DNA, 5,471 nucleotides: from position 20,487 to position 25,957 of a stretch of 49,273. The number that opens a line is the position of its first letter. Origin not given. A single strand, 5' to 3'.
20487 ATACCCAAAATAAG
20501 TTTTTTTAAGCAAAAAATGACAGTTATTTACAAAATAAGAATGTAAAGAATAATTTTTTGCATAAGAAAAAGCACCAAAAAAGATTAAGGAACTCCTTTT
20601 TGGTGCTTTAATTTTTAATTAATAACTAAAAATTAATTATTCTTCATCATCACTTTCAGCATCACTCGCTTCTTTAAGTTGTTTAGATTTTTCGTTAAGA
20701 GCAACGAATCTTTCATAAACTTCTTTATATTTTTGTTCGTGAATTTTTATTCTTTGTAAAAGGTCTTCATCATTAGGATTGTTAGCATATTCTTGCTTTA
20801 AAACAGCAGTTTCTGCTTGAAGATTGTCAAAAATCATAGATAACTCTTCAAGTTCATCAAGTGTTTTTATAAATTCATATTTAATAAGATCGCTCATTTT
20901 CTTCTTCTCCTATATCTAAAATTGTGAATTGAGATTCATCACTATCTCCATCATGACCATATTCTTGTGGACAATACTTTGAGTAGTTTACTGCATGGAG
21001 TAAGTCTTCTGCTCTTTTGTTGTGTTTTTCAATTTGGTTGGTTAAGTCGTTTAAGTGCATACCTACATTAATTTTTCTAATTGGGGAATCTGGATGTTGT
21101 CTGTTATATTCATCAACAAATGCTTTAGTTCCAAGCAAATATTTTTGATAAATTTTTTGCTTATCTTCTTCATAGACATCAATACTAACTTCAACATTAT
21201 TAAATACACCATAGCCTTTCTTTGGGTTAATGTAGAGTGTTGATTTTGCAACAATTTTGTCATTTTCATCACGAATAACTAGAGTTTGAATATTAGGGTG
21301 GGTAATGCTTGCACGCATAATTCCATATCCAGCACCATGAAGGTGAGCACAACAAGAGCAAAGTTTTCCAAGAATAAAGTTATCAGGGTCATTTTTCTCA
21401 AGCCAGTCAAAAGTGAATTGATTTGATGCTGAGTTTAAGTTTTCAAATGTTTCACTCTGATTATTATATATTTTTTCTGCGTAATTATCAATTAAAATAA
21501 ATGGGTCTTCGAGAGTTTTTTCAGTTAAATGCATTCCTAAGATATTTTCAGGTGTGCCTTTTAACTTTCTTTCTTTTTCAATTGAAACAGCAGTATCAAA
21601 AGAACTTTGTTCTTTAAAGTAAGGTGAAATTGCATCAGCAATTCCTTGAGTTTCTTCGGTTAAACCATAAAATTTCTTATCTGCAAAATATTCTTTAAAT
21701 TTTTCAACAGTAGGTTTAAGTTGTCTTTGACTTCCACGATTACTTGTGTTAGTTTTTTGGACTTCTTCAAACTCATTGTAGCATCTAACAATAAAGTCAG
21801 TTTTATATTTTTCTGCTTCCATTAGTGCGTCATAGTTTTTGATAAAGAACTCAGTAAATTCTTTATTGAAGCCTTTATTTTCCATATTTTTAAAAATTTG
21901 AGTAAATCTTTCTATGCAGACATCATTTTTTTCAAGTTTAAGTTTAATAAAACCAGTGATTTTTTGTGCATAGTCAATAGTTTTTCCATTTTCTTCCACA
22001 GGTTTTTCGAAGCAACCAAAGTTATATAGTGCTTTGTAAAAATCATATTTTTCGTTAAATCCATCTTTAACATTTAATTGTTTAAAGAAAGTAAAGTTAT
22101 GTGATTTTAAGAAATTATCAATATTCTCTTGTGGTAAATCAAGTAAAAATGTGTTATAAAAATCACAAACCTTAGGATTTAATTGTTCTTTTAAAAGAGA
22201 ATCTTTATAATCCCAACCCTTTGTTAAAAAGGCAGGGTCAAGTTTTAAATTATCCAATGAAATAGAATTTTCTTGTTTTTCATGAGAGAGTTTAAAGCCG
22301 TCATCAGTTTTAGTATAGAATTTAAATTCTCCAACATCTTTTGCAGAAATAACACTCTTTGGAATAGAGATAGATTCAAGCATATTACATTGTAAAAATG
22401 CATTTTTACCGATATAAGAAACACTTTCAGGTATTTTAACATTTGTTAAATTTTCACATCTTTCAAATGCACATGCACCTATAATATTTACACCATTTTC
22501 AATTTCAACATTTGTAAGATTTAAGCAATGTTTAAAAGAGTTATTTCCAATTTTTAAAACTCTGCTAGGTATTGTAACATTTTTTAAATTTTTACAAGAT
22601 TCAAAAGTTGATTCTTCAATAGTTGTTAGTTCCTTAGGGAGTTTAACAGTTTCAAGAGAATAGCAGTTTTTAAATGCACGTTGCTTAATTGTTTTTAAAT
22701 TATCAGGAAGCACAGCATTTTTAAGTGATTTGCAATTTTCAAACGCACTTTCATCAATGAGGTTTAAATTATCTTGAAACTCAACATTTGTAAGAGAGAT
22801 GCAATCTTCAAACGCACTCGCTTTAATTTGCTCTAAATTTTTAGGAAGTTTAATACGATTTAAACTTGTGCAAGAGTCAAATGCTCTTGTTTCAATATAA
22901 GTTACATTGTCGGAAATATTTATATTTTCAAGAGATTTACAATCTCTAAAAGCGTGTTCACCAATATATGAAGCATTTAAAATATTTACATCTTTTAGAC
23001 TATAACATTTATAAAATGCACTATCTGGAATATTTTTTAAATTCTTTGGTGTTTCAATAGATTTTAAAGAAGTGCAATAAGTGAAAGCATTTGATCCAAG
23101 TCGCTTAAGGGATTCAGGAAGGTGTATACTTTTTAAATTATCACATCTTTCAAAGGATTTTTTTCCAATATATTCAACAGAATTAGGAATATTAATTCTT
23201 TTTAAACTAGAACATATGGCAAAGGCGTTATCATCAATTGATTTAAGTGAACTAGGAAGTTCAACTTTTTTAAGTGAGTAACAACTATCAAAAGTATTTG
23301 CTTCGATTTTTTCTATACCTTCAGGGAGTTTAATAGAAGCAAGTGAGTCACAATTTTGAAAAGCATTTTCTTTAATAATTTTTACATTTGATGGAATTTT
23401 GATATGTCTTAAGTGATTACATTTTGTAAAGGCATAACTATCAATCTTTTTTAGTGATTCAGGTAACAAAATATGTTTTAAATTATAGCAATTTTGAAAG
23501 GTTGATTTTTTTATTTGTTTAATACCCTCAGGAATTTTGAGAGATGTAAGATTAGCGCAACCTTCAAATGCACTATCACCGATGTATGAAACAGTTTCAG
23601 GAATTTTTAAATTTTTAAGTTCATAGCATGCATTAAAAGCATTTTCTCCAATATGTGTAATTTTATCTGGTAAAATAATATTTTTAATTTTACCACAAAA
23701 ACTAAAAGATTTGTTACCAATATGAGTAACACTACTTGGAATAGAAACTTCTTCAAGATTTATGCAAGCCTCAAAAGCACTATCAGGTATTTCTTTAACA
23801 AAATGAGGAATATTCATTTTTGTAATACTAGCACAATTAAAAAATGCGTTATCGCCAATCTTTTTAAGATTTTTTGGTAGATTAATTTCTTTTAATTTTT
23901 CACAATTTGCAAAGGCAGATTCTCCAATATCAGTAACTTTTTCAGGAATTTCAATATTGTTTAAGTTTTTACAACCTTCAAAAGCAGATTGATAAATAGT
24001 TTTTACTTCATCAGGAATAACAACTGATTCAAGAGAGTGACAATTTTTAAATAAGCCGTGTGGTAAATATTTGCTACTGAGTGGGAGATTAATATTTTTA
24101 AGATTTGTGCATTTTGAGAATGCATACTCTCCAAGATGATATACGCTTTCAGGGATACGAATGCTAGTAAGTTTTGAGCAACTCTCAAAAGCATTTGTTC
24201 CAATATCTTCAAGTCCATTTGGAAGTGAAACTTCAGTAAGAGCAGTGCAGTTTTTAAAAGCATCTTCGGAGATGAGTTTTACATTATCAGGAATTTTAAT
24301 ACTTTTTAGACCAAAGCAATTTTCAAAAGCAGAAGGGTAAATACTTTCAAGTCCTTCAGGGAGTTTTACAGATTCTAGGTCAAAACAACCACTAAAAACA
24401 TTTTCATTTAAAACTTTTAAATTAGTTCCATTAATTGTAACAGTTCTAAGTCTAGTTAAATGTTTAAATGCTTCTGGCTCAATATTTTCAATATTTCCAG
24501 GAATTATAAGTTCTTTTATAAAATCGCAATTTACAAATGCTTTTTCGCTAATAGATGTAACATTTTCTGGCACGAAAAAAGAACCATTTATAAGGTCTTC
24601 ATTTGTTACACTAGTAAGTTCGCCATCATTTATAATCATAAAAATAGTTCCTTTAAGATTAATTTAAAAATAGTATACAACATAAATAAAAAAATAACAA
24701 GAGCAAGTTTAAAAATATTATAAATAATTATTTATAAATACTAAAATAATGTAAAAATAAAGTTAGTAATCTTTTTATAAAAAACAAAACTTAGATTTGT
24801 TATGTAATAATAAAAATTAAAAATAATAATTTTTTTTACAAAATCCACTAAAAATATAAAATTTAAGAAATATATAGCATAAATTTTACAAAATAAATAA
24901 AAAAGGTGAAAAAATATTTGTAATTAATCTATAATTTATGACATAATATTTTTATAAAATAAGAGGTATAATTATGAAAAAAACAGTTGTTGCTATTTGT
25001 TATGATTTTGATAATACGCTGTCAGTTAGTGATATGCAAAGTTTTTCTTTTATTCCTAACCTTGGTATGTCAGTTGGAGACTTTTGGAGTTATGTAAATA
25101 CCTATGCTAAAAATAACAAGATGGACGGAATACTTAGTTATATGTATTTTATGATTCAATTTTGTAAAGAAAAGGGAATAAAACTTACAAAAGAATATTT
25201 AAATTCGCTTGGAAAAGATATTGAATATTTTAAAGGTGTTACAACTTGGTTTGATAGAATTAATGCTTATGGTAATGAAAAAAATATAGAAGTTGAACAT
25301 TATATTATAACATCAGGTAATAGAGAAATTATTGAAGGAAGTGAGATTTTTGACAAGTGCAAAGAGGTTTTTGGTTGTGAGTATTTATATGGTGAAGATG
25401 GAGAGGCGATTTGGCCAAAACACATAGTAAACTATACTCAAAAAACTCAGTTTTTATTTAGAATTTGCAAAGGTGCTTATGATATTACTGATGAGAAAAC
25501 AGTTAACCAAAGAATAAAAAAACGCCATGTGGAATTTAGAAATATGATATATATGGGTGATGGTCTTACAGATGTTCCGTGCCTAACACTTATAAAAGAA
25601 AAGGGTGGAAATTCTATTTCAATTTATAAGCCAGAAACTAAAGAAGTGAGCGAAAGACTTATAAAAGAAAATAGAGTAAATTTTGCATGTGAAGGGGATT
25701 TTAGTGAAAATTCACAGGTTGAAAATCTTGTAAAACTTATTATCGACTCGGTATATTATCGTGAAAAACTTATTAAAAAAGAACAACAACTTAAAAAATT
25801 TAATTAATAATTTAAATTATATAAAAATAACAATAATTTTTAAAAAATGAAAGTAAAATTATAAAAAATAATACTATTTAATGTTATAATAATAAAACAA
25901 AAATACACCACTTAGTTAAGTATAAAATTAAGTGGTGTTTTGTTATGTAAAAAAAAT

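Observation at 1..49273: Eleven co-oriented paralogs of an 'LRR array + unknown conserved C-terminal domain' family occupy about 65% of the window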

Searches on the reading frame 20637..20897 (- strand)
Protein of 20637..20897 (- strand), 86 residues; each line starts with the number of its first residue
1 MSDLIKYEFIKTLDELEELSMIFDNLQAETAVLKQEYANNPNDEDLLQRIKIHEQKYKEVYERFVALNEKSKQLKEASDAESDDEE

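Call 68: search_protein_families(library=pfam, proteins=[window:20637-20897:-], max_evalue=10)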
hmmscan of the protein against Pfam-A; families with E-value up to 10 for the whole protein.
window:20637-20897:- (86 aa): 5 families
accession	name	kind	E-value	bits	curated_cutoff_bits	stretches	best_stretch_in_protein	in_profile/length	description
PF21484.3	Chp1-like_PIN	-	0.022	15.1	27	1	18-77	67-130/148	Chromo domain-containing protein 1-like, PIN domain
PF14712.11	Snapin_Pallidin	-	0.093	13.6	29.6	1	11-76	17-83/89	Snapin/Pallidin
PF01496.24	V_ATPase_I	-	0.48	8.7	30.7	1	9-78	28-99/815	V-type ATPase 116kDa subunit family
PF03961.19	FapA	-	1.3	9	31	1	11-77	153-225/272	Flagellar Assembly Protein A beta solenoid domain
PF06005.17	ZapB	-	1.6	9.7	31.5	1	11-38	15-42/71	Cell division protein ZapB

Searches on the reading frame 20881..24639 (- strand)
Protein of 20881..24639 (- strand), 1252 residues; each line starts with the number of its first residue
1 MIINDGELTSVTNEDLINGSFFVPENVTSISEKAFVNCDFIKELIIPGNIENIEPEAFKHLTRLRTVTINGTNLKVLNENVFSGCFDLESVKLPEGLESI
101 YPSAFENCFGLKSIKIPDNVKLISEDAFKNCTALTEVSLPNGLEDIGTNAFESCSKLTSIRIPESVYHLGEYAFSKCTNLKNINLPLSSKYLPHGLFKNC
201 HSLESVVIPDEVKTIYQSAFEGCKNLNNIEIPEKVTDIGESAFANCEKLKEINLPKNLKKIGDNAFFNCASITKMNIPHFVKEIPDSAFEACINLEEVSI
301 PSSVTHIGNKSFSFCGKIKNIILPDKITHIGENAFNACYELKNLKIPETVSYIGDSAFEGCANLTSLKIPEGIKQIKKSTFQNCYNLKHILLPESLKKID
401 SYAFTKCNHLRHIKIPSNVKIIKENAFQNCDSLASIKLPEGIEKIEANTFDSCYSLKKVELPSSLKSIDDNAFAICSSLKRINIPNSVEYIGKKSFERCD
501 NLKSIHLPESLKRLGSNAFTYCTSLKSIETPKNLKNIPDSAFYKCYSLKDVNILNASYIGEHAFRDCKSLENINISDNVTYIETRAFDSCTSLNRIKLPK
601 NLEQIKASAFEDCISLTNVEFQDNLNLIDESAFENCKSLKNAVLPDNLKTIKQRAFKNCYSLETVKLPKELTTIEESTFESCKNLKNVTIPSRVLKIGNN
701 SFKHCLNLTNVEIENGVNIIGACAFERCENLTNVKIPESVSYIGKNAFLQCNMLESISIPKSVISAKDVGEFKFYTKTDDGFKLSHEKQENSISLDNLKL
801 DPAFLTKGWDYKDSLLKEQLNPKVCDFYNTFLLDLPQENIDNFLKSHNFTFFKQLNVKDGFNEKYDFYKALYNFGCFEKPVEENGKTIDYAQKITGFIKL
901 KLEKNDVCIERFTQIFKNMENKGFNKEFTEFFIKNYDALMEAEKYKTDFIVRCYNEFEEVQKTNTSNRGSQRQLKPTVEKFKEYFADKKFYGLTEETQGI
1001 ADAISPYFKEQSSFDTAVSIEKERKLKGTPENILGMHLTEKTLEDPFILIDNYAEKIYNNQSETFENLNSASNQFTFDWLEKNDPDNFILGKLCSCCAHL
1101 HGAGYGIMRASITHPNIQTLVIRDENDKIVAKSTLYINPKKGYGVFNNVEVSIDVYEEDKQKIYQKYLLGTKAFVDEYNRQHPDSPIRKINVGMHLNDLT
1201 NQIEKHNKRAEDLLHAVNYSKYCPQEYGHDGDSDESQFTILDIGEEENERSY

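Call 4: search_protein_families(library=pfam, proteins=[window:20881-24639:-], max_evalue=0.01)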
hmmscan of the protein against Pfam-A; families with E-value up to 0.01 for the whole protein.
window:20881-24639:- (1252 aa): 7 families
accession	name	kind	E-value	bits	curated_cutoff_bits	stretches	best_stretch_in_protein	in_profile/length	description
PF13306.12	LRR_5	-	7.2e-240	782.7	27.7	7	213-342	1-127/127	BspA type Leucine rich repeat region (6 copies)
PF13855.12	LRR_8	-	2.3e-52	175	27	4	49-91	12-54/61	Leucine rich repeat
PF23952.1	LRR_EndoS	-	2e-17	63.9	27.9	1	615-690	37-113/116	Endo-beta-N-acetylglucosaminidase EndoS LRR domain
PF24164.1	TMP_N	-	2.1e-06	28.6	27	0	663-688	45-70/82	Tape measure protein N-terminal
PF22016.2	DUF6933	-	0.0033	17.7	27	1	911-987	49-123/157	Domain of unknown function (DUF6933)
PF05276.19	SH3BP5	-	0.0059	16.8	25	0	914-992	103-181/231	SH3 domain-binding protein 5 (SH3BP5)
PF08004.16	DUF1699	-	0.0075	16.4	33.4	0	496-529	37-70/130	Protein of unknown function (DUF1699)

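Call 5: search_protein_families(library=ncbifam, proteins=[window:20881-24639:-], max_evalue=0.01)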
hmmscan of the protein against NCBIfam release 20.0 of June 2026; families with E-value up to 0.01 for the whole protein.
window:20881-24639:- (1252 aa): 4 families
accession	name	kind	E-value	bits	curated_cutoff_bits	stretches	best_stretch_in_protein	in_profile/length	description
NF047961.1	adhesin_HupY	equivalog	1.2e-92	311.5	1250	9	199-290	184-274/978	leucine-rich repeat adhesin HupY/LrrG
NF045861.1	glide_Gli349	exception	5.7e-57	192.5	1750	9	112-176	2680-2743/3169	gliding machinery surface structure protein Gli349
TIGR02654.1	circ_KaiB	equivalog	0.00039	20.5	145.3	0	90-140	17-67/87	circadian clock protein KaiB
NF006798.0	PRK09301.1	equivalog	0.00044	20.2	110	0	526-561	19-54/105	circadian clock protein KaiB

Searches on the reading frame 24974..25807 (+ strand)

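Call 30: search_protein_families(library=pfam, proteins=[window:24974-25807:+], max_evalue=0.001)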
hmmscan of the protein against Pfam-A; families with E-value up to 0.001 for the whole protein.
window:24974-25807:+ (277 aa): 0 families

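Call 83: search_protein_families(library=pfam, proteins=[window:24974-25807:+], max_evalue=0.05)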
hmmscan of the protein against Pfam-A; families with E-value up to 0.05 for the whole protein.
window:24974-25807:+ (277 aa): 2 families
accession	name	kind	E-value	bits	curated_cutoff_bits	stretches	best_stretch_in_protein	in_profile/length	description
PF12710.13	HAD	-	0.0017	19.2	27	1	10-204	3-188/189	haloacid dehalogenase-like hydrolase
PF06888.18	Put_Phosphatase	-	0.046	13.6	27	0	164-206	149-187/234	Putative Phosphatase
